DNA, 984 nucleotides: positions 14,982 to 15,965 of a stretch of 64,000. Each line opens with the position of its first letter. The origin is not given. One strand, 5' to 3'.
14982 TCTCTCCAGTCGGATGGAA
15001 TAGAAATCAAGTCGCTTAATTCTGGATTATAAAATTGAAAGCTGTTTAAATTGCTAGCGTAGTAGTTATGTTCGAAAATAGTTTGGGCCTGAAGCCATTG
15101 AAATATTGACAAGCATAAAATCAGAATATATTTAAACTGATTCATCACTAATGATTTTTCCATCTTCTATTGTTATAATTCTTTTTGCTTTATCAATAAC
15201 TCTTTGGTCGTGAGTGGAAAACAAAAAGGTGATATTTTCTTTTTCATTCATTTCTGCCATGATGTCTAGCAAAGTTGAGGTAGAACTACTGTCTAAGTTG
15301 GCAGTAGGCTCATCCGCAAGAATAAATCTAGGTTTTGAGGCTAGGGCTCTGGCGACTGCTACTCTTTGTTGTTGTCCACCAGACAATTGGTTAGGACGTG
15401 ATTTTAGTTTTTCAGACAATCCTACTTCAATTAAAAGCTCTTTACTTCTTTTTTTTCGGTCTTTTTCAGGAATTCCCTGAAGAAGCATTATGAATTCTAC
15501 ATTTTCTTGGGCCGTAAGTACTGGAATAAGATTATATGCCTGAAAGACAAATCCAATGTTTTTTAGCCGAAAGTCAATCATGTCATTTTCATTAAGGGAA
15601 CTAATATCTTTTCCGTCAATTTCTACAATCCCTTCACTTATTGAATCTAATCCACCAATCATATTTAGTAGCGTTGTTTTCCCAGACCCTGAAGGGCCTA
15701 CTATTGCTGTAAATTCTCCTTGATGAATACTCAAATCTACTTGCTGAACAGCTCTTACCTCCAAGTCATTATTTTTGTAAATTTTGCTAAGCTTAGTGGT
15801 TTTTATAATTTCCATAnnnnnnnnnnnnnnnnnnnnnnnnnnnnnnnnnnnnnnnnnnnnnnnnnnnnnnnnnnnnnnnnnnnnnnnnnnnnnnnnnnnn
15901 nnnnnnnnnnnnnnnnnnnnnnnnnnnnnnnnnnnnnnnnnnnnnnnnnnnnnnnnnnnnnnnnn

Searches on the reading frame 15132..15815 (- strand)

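Call 8: search_protein_families(library=ncbifam, proteins=[window:15132-15815:-], max_evalue=0.00001)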
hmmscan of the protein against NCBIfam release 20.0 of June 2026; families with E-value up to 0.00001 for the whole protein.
window:15132-15815:- (227 aa): 190 families (the best 25 are shown)
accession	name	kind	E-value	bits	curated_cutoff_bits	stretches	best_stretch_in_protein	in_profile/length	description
TIGR02211.1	LolD_lipo_ex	equivalog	1.8e-70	236.9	307.75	1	3-222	1-220/221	lipoprotein-releasing ABC transporter ATP-binding protein LolD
TIGR02982.1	heterocyst_DevA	subfamily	9.5e-67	224.8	295.8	1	4-221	2-219/220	ABC exporter ATP-binding subunit, DevA family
NF007826.0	PRK10535.1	equivalog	1.8e-63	214.9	966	1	4-225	5-225/648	macrolide ABC transporter ATP-binding protein/permease MacB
NF038007.1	ABC_ATP_DarD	equivalog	6.5e-61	205.6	375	1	4-221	2-218/218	darobactin export ABC transporter ATP-binding protein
TIGR02673.1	FtsE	equivalog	2.5e-59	200.5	264.85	1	8-220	3-214/214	cell division ATP-binding protein FtsE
NF007879.0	PRK10584.1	equivalog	1.2e-58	198.5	336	1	3-222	6-225/228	putative ABC transporter ATP-binding protein YbbA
TIGR03608.1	L_ocin_972_ABC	subfamily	1.4e-57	194.5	254.85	1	9-216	4-206/206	putative bacteriocin export ABC transporter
NF008639.0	PRK11629.1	equivalog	3.8e-56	190.1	360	1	3-224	6-227/234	lipoprotein-releasing ABC transporter ATP-binding protein LolD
TIGR02315.1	ABC_phnC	equivalog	1e-54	185.5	266.1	1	3-225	1-228/243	phosphonate ABC transporter ATP-binding protein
TIGR03265.1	PhnT2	equivalog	1.7e-53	182.1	457.7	1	8-221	6-213/353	putative 2-aminoethylphosphonate ABC transporter ATP-binding protein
NF040933.2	ABC_arch_GlcV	equivalog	2.6e-52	177.9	450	1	4-221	3-220/357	glucose ABC transporter ATP-binding protein GlcV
TIGR02314.1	ABC_MetN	equivalog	3.3e-52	177.6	499.7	1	3-227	1-225/343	methionine ABC transporter ATP-binding protein MetN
TIGR01186.1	proV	subfamily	7.9e-52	176.6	326.6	1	21-222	7-209/363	betaine/proline/choline family ABC transporter ATP-binding protein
NF006987.0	PRK09452.1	equivalog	6e-51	173.3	482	1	3-223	17-228/378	spermidine/putrescine ABC transporter ATP-binding protein PotA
TIGR00968.1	3a0106s01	subfamily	1.8e-50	171.7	342.75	1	19-223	12-211/237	sulfate ABC transporter ATP-binding protein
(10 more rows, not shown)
